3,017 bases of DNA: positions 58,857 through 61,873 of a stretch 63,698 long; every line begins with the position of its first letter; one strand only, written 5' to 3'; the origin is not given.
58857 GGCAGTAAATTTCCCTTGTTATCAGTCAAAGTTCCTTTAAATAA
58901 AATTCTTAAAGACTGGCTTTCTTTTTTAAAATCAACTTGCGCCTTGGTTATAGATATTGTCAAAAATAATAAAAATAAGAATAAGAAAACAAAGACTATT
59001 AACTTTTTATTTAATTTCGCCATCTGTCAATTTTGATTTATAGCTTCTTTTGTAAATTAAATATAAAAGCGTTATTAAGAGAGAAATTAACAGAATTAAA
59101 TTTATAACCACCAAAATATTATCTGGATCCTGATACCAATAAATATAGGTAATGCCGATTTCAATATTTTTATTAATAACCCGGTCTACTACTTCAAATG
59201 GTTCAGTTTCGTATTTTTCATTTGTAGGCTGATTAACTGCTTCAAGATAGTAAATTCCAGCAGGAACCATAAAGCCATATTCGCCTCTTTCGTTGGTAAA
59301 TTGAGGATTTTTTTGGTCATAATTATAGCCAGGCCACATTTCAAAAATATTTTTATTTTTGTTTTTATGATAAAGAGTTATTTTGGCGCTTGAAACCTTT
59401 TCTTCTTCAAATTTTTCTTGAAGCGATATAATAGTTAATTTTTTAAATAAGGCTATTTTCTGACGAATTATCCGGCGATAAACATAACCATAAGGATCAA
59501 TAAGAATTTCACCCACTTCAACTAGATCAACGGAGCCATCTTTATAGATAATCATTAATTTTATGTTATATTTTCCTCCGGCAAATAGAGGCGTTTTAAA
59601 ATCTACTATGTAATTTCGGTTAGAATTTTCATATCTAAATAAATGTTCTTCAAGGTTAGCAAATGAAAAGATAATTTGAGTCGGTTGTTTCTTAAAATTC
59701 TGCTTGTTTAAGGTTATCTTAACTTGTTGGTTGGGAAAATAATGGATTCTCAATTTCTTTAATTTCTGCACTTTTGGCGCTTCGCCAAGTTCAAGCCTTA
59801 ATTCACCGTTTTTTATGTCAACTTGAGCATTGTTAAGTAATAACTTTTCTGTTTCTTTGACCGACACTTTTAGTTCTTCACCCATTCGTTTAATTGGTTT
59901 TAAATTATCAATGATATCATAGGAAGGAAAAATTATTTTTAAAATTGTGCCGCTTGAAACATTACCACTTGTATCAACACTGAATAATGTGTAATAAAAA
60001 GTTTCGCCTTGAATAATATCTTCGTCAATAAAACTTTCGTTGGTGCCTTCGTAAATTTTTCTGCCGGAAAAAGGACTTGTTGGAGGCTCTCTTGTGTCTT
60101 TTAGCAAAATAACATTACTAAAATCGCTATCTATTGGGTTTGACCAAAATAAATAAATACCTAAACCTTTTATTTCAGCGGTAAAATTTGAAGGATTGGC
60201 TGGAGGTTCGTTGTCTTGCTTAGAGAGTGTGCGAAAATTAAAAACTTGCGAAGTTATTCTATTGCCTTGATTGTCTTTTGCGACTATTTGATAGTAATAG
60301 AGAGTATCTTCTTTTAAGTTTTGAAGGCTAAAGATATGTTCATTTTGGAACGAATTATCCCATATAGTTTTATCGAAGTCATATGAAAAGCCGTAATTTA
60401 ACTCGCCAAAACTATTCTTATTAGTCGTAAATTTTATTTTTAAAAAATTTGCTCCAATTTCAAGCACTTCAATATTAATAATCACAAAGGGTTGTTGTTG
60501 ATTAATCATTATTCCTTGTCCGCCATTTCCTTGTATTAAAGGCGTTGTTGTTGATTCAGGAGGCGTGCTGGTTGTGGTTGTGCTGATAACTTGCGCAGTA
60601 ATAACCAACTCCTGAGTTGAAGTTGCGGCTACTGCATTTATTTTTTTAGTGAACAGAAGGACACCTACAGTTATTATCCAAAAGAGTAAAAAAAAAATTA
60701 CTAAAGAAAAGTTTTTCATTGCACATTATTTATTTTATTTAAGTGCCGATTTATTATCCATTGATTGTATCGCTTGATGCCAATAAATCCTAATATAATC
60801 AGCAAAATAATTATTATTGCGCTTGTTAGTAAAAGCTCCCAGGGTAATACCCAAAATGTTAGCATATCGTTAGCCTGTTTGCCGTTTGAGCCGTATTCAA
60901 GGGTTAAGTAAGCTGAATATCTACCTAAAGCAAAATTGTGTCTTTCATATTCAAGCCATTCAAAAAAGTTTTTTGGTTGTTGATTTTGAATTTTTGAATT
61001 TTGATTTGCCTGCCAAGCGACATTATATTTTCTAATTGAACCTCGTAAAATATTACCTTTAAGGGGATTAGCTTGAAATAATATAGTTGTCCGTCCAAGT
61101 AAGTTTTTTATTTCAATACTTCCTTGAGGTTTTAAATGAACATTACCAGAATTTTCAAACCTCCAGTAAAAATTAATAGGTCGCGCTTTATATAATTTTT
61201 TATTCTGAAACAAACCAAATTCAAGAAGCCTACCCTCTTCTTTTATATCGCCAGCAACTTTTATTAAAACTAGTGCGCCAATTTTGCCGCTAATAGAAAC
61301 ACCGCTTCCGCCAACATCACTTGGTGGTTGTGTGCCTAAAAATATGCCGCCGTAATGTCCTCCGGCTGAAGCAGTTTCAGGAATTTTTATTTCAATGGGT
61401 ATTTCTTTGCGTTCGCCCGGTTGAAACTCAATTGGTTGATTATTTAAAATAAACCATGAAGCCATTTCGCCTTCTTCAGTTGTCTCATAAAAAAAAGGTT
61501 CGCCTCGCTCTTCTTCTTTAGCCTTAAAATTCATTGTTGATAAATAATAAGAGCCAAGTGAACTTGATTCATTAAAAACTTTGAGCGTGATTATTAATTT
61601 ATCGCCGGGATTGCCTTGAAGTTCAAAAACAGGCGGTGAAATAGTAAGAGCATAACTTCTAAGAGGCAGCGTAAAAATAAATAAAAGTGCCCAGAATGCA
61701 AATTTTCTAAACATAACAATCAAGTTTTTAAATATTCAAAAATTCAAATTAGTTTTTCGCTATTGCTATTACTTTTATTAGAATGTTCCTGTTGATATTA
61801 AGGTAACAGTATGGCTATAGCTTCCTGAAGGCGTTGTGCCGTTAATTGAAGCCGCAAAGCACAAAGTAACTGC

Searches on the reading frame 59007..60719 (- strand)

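Call 77: search_protein_families(library=pfam, proteins=[window:59007-60719:-], max_evalue=0.001)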
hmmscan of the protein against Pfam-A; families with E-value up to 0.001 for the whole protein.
window:59007-60719:- (570 aa): 1 family
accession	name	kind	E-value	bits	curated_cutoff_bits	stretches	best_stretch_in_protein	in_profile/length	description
PF16656.11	Pur_ac_phosph_N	-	1e-05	26.5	30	1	123-164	56-93/93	Purple acid Phosphatase, N-terminal domain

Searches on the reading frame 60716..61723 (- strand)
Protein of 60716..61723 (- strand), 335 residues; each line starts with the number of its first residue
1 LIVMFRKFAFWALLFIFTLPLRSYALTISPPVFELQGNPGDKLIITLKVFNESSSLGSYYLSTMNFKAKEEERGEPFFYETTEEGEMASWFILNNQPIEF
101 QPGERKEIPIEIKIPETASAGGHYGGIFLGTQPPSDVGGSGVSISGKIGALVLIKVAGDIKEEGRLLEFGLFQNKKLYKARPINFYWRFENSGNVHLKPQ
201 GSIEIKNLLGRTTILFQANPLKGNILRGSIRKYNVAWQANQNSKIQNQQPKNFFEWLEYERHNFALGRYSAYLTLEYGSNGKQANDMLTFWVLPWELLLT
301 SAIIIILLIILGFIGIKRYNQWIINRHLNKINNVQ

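Call 77: search_protein_families(library=pfam, proteins=[window:60716-61723:-], max_evalue=0.001)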
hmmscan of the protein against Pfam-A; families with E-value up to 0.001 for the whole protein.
window:60716-61723:- (335 aa): 1 family
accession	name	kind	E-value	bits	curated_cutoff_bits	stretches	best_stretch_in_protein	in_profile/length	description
PF06030.18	WxLIP_PGBD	-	0.00086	19.8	27.3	0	89-128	79-118/121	WxL Interacting Protein, peptidoglycan binding domain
